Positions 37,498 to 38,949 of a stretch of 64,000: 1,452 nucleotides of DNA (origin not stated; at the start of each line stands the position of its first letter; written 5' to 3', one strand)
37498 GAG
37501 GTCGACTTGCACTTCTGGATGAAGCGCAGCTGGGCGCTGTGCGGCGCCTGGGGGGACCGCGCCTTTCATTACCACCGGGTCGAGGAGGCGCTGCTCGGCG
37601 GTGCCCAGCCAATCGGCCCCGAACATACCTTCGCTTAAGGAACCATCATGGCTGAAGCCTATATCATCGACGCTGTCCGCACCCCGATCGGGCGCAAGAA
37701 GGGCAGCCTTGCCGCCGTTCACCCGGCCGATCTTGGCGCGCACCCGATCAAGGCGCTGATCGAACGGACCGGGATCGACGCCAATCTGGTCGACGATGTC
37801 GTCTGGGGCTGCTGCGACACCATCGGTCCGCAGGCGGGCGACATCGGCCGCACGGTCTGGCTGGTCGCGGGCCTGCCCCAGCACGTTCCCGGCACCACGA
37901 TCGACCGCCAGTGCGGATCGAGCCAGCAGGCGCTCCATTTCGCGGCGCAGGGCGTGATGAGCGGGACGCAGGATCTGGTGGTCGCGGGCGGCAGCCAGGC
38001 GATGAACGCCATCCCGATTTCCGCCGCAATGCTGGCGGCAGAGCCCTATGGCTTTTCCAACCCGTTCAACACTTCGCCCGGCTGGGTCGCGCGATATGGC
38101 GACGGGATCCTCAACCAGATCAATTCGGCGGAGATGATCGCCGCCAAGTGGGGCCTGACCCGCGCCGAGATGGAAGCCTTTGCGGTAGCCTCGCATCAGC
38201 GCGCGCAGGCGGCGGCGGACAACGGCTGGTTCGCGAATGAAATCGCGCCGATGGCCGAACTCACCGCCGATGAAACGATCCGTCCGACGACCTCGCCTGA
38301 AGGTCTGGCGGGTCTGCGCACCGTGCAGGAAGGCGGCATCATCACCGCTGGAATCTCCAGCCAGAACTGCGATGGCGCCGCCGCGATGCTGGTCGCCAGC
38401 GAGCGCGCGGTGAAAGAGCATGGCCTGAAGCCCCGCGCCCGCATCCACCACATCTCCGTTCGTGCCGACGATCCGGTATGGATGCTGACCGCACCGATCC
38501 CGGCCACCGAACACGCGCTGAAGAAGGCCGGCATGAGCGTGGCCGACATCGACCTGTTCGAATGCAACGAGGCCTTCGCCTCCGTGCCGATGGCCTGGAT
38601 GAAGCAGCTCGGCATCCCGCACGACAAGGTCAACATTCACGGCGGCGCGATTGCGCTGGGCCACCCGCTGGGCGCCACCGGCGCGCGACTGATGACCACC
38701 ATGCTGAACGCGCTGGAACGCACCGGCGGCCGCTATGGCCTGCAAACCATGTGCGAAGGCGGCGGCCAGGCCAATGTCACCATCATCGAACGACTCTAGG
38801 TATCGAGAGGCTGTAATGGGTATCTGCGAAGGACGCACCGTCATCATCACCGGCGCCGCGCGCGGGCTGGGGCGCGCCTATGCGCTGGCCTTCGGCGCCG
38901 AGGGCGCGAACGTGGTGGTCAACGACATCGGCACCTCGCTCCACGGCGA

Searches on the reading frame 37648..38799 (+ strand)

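Call 17: search_protein_families(library=pfam, proteins=[window:37648-38799:+])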
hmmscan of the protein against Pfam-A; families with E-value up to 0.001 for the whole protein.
window:37648-38799:+ (383 aa): 4 families
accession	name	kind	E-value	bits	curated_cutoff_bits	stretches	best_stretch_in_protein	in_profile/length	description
PF00108.29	Thiolase_N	-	7.8e-53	179.9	26.4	1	5-252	2-259/260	Thiolase, N-terminal domain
PF02803.24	Thiolase_C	-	9.1e-46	154.9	27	1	260-382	1-123/123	Thiolase, C-terminal domain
PF22691.2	Thiolase_C_1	-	1.8e-06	28.2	28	1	276-323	13-60/144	Thiolase C-terminal domain-like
PF00109.32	ketoacyl-synt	-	4.8e-05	23.5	20.8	1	82-121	167-206/252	Beta-ketoacyl synthase, N-terminal domain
